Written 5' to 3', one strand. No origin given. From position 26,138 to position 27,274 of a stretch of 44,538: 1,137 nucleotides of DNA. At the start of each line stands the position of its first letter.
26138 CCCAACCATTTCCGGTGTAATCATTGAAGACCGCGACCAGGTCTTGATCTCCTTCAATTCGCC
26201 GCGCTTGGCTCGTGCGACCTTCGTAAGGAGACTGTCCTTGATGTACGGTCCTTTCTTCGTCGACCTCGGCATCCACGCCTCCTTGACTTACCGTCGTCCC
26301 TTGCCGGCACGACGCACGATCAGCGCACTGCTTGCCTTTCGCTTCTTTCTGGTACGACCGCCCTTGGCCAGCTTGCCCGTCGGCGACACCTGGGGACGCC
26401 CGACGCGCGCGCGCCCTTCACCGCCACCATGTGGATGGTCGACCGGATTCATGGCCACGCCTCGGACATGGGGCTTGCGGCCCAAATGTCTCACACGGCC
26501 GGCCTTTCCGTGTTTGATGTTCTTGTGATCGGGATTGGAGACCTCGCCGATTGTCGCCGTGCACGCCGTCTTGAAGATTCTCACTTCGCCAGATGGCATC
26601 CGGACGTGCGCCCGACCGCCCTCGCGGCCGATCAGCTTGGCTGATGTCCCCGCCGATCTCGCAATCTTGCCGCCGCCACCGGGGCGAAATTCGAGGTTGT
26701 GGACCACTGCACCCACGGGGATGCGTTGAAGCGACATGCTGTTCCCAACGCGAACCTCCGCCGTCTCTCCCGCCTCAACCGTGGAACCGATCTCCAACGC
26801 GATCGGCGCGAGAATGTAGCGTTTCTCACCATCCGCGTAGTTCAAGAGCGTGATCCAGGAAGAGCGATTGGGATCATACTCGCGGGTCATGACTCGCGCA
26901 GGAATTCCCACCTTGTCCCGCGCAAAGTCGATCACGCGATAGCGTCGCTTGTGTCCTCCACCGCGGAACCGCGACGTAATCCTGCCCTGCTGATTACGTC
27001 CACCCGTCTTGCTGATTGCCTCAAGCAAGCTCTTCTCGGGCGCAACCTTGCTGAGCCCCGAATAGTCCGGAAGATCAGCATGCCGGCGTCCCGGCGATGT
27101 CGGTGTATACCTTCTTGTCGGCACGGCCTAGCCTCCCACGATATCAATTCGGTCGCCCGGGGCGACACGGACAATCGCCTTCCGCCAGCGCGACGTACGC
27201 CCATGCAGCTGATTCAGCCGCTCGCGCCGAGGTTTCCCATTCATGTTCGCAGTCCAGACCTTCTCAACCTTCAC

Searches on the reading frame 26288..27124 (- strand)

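Call 10: search_protein_families(library=pfam, proteins=[window:26288-27124:-], max_evalue=0.001)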
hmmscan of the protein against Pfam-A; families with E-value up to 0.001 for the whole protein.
window:26288-27124:- (278 aa): 2 families
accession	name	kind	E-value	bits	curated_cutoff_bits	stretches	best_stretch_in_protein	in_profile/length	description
PF03947.24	Ribosomal_L2_C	-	5.1e-50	169.2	33.7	1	126-250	2-126/126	Ribosomal Proteins L2, C-terminal domain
PF00181.30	Ribosomal_L2_N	-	4.5e-33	113.5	23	1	42-117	1-76/77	Ribosomal Proteins L2, RNA binding N-terminal domain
